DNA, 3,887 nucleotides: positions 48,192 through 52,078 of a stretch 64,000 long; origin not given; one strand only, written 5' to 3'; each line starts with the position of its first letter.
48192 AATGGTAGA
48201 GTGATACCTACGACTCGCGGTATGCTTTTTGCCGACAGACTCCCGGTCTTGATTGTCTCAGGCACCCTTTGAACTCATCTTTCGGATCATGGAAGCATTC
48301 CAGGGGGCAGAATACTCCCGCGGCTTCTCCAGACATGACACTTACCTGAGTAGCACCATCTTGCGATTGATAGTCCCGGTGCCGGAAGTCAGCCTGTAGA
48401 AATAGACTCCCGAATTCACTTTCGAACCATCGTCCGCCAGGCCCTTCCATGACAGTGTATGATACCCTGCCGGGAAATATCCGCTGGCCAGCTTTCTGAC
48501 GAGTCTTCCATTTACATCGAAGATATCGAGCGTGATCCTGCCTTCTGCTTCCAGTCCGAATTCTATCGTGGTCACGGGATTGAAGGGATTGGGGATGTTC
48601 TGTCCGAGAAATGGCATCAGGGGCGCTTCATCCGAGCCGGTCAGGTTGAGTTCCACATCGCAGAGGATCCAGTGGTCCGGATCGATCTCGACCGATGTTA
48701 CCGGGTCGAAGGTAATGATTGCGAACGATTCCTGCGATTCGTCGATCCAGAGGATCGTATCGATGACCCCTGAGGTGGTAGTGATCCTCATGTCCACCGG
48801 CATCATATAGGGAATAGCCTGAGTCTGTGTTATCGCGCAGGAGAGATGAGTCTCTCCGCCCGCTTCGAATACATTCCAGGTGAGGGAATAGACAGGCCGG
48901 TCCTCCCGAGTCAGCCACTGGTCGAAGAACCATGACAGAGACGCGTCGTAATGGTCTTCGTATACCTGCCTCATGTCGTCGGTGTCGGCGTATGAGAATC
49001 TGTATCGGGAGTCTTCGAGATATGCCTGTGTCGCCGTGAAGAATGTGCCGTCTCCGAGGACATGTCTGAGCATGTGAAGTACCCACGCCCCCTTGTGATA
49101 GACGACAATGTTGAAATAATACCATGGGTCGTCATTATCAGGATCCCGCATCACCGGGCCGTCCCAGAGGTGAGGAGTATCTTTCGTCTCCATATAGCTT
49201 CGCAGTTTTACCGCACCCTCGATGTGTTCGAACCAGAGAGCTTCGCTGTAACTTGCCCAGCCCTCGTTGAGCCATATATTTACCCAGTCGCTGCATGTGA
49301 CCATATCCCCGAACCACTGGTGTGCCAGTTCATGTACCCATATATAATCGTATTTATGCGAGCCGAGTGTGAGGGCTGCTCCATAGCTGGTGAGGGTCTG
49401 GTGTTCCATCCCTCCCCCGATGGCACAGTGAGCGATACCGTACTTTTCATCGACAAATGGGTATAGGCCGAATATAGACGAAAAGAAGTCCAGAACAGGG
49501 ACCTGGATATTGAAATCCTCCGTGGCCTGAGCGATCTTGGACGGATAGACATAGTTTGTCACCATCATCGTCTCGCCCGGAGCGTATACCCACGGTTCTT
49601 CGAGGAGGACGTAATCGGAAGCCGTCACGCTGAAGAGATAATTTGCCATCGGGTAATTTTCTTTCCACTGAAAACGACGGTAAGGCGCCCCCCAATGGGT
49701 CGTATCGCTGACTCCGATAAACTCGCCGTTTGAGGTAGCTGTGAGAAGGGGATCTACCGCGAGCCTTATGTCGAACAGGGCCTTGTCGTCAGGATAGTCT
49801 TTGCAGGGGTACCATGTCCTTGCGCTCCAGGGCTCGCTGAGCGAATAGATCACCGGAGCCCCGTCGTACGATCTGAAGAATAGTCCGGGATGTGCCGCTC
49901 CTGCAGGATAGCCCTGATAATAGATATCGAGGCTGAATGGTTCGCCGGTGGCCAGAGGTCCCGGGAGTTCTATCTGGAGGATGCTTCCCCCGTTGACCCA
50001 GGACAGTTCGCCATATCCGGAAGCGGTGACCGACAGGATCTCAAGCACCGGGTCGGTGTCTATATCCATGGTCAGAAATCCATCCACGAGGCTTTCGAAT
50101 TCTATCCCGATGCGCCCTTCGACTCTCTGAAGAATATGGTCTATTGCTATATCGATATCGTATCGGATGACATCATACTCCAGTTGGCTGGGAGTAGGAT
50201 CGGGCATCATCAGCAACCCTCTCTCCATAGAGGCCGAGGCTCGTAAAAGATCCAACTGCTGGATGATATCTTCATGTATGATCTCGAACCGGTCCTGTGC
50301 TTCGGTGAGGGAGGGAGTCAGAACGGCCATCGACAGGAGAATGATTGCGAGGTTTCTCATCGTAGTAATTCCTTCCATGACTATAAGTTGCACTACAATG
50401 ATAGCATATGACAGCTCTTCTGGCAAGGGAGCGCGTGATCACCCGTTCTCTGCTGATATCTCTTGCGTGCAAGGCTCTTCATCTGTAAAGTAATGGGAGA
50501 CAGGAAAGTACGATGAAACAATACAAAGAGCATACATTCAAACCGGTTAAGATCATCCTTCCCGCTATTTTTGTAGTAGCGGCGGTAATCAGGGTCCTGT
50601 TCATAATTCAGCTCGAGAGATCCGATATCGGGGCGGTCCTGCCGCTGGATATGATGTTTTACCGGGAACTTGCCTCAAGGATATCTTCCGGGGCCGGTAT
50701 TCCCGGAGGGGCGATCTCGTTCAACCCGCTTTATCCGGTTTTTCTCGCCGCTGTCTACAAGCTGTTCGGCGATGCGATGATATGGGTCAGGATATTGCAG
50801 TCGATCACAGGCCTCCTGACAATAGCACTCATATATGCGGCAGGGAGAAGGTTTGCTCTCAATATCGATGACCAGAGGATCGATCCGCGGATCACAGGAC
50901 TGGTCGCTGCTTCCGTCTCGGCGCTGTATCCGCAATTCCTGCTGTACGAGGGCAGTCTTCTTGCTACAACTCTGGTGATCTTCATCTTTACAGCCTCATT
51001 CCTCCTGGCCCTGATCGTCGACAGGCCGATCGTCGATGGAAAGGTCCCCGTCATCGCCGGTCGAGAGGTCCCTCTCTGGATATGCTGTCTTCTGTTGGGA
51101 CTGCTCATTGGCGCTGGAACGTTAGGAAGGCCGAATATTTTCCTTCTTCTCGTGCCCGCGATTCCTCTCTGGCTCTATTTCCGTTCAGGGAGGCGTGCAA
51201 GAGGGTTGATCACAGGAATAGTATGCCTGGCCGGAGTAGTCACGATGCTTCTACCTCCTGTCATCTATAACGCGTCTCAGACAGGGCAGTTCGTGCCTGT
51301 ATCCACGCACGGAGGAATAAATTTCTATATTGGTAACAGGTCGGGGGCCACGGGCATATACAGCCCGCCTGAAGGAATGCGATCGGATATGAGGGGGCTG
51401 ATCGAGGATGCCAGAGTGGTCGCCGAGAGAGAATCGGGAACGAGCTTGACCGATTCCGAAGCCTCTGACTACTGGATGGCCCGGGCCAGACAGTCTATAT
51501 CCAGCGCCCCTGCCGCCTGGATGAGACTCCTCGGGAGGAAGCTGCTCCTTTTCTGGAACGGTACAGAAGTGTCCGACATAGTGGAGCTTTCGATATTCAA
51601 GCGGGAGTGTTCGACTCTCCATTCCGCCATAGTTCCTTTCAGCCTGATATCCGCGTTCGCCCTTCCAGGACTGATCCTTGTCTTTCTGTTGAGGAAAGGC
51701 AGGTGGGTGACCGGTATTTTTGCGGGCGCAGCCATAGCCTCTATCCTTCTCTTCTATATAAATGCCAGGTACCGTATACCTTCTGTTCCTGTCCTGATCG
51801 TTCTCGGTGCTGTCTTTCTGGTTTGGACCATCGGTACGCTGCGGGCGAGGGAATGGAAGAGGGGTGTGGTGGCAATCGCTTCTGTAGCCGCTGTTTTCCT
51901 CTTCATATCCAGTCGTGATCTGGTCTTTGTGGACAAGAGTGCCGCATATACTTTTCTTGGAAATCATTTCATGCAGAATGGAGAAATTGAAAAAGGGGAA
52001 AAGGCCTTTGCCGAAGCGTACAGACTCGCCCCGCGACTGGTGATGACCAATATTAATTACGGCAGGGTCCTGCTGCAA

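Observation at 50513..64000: Three paralogous-architecture polytopic membrane proteins with TPR tails flanking Wzz-like and O-antigen-ligase-like genes: a candidate GT-C-type glycosylation system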

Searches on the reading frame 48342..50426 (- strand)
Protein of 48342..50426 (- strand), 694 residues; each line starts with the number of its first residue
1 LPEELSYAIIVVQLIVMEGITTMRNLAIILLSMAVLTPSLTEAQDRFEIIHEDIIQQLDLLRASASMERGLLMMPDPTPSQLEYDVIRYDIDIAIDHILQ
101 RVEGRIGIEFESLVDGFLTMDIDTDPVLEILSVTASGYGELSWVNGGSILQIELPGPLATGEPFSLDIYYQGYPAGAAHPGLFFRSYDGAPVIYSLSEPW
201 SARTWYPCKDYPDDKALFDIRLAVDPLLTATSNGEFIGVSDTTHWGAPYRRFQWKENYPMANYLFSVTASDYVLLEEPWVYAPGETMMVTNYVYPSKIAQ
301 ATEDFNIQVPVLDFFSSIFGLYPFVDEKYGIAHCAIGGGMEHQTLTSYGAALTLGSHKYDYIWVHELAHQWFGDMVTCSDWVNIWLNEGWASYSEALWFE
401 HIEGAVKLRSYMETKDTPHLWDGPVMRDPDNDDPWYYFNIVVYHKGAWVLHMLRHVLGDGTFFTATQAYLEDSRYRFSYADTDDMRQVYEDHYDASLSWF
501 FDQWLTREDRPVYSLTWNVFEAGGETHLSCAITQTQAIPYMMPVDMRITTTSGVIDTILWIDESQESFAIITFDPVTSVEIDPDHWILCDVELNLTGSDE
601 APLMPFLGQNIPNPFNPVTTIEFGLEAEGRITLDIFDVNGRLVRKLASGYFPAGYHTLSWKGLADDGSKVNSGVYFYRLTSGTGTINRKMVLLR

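Call 4: search_protein_families(library=pfam, proteins=[window:48342-50426:-], max_evalue=0.01)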
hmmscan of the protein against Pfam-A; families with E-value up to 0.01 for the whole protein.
window:48342-50426:- (694 aa): 5 families
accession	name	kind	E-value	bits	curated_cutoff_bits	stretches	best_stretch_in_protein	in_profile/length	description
PF01433.26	Peptidase_M1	-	4.2e-30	105.4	27.7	1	305-504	3-218/218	Peptidase family M1 domain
PF17900.6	Peptidase_M1_N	-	1.8e-10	41.7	25.8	1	135-264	54-186/186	Peptidase M1 N-terminal domain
PF13860.13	FlgD_ig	-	4.6e-09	36.6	27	1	628-683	22-77/79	FlgD Ig-like domain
PF18962.6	Por_Secre_tail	-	2.1e-06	28.4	27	1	612-691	3-74/75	Secretion system C-terminal sorting domain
PF13585.12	CHU_C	-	0.00072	20.1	27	1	621-681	20-72/86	CHU_C Type IX secretion signal domain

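Call 5: search_protein_families(library=ncbifam, proteins=[window:48342-50426:-], max_evalue=0.01)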
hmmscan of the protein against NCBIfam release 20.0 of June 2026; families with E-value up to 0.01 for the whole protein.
window:48342-50426:- (694 aa): 10 families
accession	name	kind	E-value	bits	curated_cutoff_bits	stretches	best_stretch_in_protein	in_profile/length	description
TIGR02411.1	leuko_A4_hydro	equivalog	6.6e-21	74.7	761.7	1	86-494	13-422/600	leukotriene-A(4) hydrolase/aminopeptidase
TIGR02412.1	pepN_strep_liv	equivalog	5.5e-20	71.3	591.2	1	188-506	115-440/832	aminopeptidase N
TIGR02414.1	pepN_proteo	equivalog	1.5e-12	46.5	718.2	1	210-528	127-457/868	aminopeptidase N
TIGR04183.1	Por_Secre_tail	domain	6.1e-09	35.7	23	1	612-691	3-70/72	T9SS type A sorting domain-containing protein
NF033707.1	T9SS_sortase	equivalog_domain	7.9e-09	33.7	420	1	609-680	1000-1076/1095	type IX secretion system sortase PorU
NF005176.1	PRK06655.1-1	equivalog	1.1e-05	25.4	230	1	628-681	96-149/197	flagellar hook assembly protein FlgD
NF009276.0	PRK12633.1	equivalog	2.9e-05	23.9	383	1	623-680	120-180/234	flagellar basal body rod modification protein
NF052323.1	T9SSA_dep_M6i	equivalog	0.00066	17.7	600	1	610-689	960-1035/1043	T9SS-dependent M6-like inactivated metalloprotease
NF009452.0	PRK12812.1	equivalog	0.0018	17.5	258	1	628-677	151-202/289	flagellar basal body rod modification protein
NF038113.1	T9SSA_dep_M36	equivalog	0.0051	15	885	1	610-691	795-867/869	T9SS-dependent M36 family metallopeptidase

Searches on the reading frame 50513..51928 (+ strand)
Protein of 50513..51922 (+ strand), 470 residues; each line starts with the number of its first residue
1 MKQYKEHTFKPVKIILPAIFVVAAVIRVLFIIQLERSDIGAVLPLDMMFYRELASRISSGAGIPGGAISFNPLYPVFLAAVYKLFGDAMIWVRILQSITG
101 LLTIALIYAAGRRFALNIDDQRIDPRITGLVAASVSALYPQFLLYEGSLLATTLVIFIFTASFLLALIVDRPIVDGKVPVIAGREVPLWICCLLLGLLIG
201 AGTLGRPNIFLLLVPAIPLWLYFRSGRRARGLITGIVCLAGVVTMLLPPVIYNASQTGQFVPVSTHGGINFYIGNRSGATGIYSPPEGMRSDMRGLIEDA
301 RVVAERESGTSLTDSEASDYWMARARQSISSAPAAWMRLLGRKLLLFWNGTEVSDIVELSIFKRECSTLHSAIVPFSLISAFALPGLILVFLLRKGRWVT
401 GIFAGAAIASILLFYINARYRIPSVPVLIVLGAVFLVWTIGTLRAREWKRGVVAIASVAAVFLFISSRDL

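Call 6: search_protein_families(library=pfam, proteins=[window:50513-51922:+], max_evalue=10)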
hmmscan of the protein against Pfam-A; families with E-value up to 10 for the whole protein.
window:50513-51922:+ (470 aa): 1 family
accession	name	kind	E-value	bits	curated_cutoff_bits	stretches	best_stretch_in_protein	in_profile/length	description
PF13231.12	PMT_2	-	0.015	16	26.1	1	72-248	4-156/160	Dolichyl-phosphate-mannose-protein mannosyltransferase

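Call 13: search_solved_structures(query=window:50513-51922:+, max_evalue=10)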
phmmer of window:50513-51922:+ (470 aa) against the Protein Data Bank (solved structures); distinct sequences matched with E-value up to 10: 2.
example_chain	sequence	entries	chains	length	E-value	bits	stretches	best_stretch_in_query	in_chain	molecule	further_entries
1sgj_A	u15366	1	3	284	0.52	12.3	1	221-330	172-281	citrate lyase, beta subunit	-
6tmg_x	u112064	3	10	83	1.1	11.2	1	207-255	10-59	ATPTG17 | ATPTG17,ATPTG17,ATPTG17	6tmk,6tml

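Call 16: find_homologous_proteins(query=window:50513-51922:+, max_evalue=0.001)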
Query window:50513-51922:+ (470 aa): 179 proteins with E <= 0.001 among 8000 candidates; the best 120 are listed.
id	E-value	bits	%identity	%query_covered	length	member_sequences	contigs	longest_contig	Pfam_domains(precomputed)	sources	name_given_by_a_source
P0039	6.0e-260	881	85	100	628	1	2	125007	PF14559.13,PF23914.2,PF00515.35,PF13424.13,PF13432.13,PF13428.13,PF13181.13,PF07719.24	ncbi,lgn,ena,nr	ncbi:MAG: tetratricopeptide repeat protein [Candidatus Krumholzibacteria bacterium]|nr:tetratricopep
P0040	3.0e-247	839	80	100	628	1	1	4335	PF14559.13,PF23914.2,PF13414.13,PF00515.35,PF13424.13,PF13432.13,PF13428.13,PF13181.13,PF07719.24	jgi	jgi:hypothetical protein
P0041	3.1e-155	536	54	97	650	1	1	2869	PF14559.13,PF00515.35,PF13424.13,PF13432.13,PF13428.13,PF13181.13,PF07719.24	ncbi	-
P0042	6.5e-153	528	54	95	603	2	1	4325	PF14559.13,PF23914.2,PF00515.35,PF13424.13,PF13432.13,PF13428.13,PF13181.13,PF07719.24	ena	-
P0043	1.6e-151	523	54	97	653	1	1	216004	PF14559.13,PF13424.13,PF13432.13,PF13428.13,PF13181.13,PF07719.24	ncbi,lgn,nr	ncbi:MAG: tetratricopeptide repeat protein [Candidatus Krumholzibacteriota bacterium]|nr:tetratricop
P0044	7.3e-151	521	53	95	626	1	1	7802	PF14559.13,PF23914.2,PF00515.35,PF13424.13,PF13176.13,PF13432.13,PF13428.13,PF13181.13,PF07719.24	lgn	-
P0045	1.1e-144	501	52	97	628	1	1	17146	PF14559.13,PF23914.2,PF00515.35,PF13424.13,PF13432.13,PF13428.13,PF13181.13,PF07719.24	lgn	-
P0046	5.5e-143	495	50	97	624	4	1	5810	PF14559.13,PF23914.2,PF13432.13,PF07719.24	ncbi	-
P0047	8.1e-143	495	49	97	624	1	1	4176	PF14559.13,PF23914.2,PF00515.35,PF13424.13,PF13432.13,PF13428.13,PF13181.13,PF07719.24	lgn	-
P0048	8.2e-142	491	50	97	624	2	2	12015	PF14559.13,PF23914.2,PF00515.35,PF13424.13,PF13432.13,PF13428.13,PF13181.13,PF07719.24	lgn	-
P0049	9.4e-142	491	53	94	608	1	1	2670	PF14559.13,PF23914.2,PF13432.13,PF13428.13,PF13181.13,PF07719.24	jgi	jgi:tetratricopeptide (TPR) repeat protein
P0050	2.7e-139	483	49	89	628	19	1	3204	PF14559.13,PF23914.2,PF13424.13,PF13432.13,PF13428.13,PF13181.13,PF07719.24,PF13231.13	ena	-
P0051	2.0e-138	480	52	94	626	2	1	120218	PF14559.13,PF23914.2,PF13414.13,PF00515.35,PF13424.13,PF13432.13,PF13428.13,PF13181.13,PF07719.24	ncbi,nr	ncbi:MAG: tetratricopeptide repeat protein [Candidatus Krumholzibacteriota bacterium]|nr:tetratricop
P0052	3.0e-138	480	48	97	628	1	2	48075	PF14559.13,PF00515.35,PF13424.13,PF13432.13,PF13428.13,PF13429.13,PF13181.13,PF07719.24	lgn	-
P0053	8.2e-137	475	47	96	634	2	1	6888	PF14559.13,PF13432.13,PF13428.13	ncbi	-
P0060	5.5e-135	469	47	98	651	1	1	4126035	PF14559.13,PF23914.2,PF13428.13,PF13181.13,PF07719.24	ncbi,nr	ncbi:MAG: hypothetical protein JSV33_16130 [bacterium]|nr:MAG: hypothetical protein JSV33_16130 [bac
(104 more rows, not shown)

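Call 42: search_solved_structures(query=A4, max_evalue=10, show_alignments=2)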
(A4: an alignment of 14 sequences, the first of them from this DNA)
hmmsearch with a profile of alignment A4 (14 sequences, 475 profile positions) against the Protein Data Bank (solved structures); distinct sequences matched with E-value up to 10: 0.

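Call 43: search_protein_families(library=pfam, alignment_id=A4, max_evalue=1)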
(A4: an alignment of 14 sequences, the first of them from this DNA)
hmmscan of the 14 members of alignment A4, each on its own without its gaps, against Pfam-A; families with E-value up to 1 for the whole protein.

A. member 1, seq(472 aa): 1 family
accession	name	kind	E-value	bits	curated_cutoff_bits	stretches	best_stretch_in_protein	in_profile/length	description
PF13231.12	PMT_2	-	0.015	16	26.1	1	72-248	4-156/160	Dolichyl-phosphate-mannose-protein mannosyltransferase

B. families by the number of members that match (of 14 scanned): 9 families
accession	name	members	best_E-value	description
PF13231.12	PMT_2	13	2e-08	Dolichyl-phosphate-mannose-protein mannosyltransferase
PF03901.23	Glyco_transf_22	1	0.00018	Alg9-like mannosyltransferase family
PF09852.15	DUF2079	1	0.0022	Predicted membrane protein (DUF2079)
PF19529.4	DUF6057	1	0.013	Family of unknown function (DUF6057)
PF06127.16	Mpo1-like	1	0.12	2-hydroxy-palmitic acid dioxygenase Mpo1-like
PF06838.17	Met_gamma_lyase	1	0.13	Methionine gamma-lyase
PF01788.22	PsbJ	1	0.17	PsbJ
PF11190.13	DUF2976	1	0.24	Protein of unknown function (DUF2976)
PF01393.25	Chromo_shadow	1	0.3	Chromo shadow domain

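Call 45: find_encoding_contigs(protein=P0039, flank=10000, max_places=2)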
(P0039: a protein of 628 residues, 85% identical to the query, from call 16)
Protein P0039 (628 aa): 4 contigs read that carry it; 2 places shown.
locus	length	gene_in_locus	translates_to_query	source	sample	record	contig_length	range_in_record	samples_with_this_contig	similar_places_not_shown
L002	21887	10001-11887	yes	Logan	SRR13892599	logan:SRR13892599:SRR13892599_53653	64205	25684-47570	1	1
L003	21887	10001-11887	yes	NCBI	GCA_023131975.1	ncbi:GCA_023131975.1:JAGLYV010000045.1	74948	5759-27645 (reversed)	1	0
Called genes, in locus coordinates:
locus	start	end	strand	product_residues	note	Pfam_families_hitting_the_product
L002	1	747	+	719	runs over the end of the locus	PF25852:DUF6242_C (faint), PF14870:PSII_BNR, PF15902:Sortilin-Vps10 (faint), PF01546:Peptidase_M20 (weak), PF04389:Peptidase_M28, PF18962:Por_Secre_tail (faint)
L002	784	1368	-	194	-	PF22570:LiaF-TM (weak), PF09922:LiaF-like_C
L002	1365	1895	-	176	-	PF18917:LiaI-LiaF-like_TM1 (faint), PF22570:LiaF-TM (faint)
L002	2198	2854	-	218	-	PF00027:cNMP_binding, PF13545:HTH_Crp_2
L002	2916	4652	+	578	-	PF03063:Prismane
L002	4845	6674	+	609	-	PF00009:GTP_EFTU, PF03144:GTP_EFTU_D2, PF14492:EFG_III (weak), PF00679:EFG_C, PF06421:LepA_C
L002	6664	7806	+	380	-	PF04055:Radical_SAM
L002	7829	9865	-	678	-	PF17900:Peptidase_M1_N, PF01433:Peptidase_M1, PF13860:FlgD_ig, PF18962:Por_Secre_tail (weak)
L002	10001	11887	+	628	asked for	PF14559:TPR_19 (faint), PF23914:TPR_CcmH_CycH (faint), PF00515:TPR_1 (faint), PF07719:TPR_2 (faint), PF13181:TPR_8 (faint), PF13424:TPR_12 (faint), PF13428:TPR_14 (faint), PF13432:TPR_16 (weak)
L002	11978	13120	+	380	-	-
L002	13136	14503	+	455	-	PF04932:Wzy_C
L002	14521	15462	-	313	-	-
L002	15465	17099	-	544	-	PF13585:CHU_C (faint), PF13860:FlgD_ig (weak), PF19077:Big_13 (faint), PF13860:FlgD_ig (weak)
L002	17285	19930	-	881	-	PF16889:Hepar_II_III_N, PF07940:Hepar_II_III_C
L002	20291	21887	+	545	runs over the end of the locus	PF02690:Na_Pi_cotrans, PF01895:PhoU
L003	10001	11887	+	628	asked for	PF14559:TPR_19 (faint), PF23914:TPR_CcmH_CycH (faint), PF00515:TPR_1 (faint), PF07719:TPR_2 (faint), PF13181:TPR_8 (faint), PF13424:TPR_12 (faint), PF13428:TPR_14 (faint), PF13432:TPR_16 (weak)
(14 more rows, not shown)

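Call 46: find_encoding_contigs(protein=P0060, flank=8000, max_places=2)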
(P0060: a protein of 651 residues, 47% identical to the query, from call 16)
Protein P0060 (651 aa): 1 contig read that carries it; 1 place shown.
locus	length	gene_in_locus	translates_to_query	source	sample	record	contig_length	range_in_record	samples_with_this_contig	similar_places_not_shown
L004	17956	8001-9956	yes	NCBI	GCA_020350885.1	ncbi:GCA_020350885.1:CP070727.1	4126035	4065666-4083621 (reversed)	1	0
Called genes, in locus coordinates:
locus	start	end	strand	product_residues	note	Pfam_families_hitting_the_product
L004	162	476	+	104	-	PF03023:MurJ (weak)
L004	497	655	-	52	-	PF19451:DUF5989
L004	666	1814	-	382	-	PF13472:Lipase_GDSL_2 (weak)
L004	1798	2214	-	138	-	PF19588:SxtJ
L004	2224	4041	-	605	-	PF02543:Carbam_trans_N, PF16861:Carbam_trans_C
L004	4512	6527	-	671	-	PF17900:Peptidase_M1_N, PF01433:Peptidase_M1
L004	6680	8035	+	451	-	PF01943:Polysacc_synt, PF13440:Polysacc_synt_3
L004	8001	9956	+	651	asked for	PF07719:TPR_2 (faint), PF13181:TPR_8 (faint), PF13428:TPR_14 (faint), PF23914:TPR_CcmH_CycH (weak), PF14559:TPR_19 (faint)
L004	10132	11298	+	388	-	PF13807:GNVR (weak)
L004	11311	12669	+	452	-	PF04932:Wzy_C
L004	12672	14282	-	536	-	-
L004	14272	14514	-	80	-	PF22482:AsnC_trans_reg_3 (weak), PF01037:AsnC_trans_reg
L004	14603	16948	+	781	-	PF10034:Dpy19 (weak)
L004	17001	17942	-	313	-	-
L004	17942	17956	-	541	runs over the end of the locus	PF13860:FlgD_ig (faint), PF19077:Big_13 (weak)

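Call 52: find_related_loci(query=A4, collection=genome_contigs, flank=10000)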
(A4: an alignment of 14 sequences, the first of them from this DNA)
Query A4 (472 aa) in genome_contigs; peptide patterns used: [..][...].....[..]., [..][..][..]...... (x = any residue, [..] = any of these).
133 stretches matched a pattern; 104 encode a relative of the query (tblastn E <= 1e-3); the best 80 are kept; 78 distinct loci.
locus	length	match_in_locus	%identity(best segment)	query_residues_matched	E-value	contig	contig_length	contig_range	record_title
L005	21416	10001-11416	85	1-472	0e+0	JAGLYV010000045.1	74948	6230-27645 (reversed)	MAG: Candidatus Krumholzibacteriia bacterium isolate RS_13_38 ZL320.bin.38.fa_45, whole genome shotgun sequence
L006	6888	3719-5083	47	18-471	2e-142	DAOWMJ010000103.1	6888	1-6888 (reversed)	MAG TPA_asm: Candidatus Latescibacterota bacterium isolate CSMAG_2999 CSMAG_2999_k141_566093_length_6888_cov_43.4340, wh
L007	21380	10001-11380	47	7-466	1e-140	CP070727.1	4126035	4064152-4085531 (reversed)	MAG: bacterium isolate bin44 chromosome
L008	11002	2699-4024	46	10-450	1e-138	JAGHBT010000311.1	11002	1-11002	MAG: bacterium isolate AUK263 PB_MBMC_217_c_000000000336, whole genome shotgun sequence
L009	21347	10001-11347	55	23-471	4e-154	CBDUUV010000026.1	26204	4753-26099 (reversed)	MAG TPA_asm: uncultured bacterium isolate SRR22302361_binner13_Refined_86 genome assembly, contig: ERZ25748748.611, whol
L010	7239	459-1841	45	12-471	8e-137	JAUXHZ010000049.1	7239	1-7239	MAG: Candidatus Latescibacterota bacterium isolate CSMAG_2968 CSMAG_2968_k119_21726_length_7239_cov_6.4510, whole genome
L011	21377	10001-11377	47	15-471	2e-136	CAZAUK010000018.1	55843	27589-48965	MAG TPA_asm: uncultured bacterium isolate binchicken_co17_184 genome assembly, contig: NODE_1764_length_55843_cov_11.321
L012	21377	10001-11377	54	13-471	4e-134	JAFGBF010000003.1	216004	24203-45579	MAG: Candidatus Krumholzibacteriota bacterium isolate Zod_Metabat.1015 k87_416022, whole genome shotgun sequence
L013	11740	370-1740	50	15-470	7e-133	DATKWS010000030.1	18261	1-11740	MAG TPA_asm: Patescibacteria group bacterium isolate SMAG_U14169 k141_3468971, whole genome shotgun sequence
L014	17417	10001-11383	47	1-471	4e-132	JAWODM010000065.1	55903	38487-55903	MAG: Candidatus Krumholzibacteriales bacterium isolate BLK5-2.bin.162 k191_865506, whole genome shotgun sequence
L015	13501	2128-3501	47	14-471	6e-131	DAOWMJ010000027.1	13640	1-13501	MAG TPA_asm: Candidatus Latescibacterota bacterium isolate CSMAG_2999 CSMAG_2999_k141_372545_length_13640_cov_42.1006, w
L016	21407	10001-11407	47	14-470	3e-130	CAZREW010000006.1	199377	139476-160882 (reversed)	MAG TPA_asm: uncultured bacterium isolate binchicken_co150_728 genome assembly, contig: NODE_46_length_199377_cov_13.730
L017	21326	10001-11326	49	30-471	1e-129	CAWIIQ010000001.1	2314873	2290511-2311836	MAG: Candidatus Krumholzibacteria bacterium isolate MFD03804.bin.1.34 genome assembly, contig: contig_15583, whole genom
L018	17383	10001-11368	48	18-470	7e-127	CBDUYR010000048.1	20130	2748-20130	MAG TPA_asm: uncultured bacterium isolate SRR21487739_maxbin2_12 genome assembly, contig: ERZ25074848.137, whole genome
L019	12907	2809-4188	44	13-471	5e-125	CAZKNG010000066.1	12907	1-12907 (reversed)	MAG TPA_asm: uncultured bacterium isolate binchicken_co13_191 genome assembly, contig: NODE_7493_length_12907_cov_5.8882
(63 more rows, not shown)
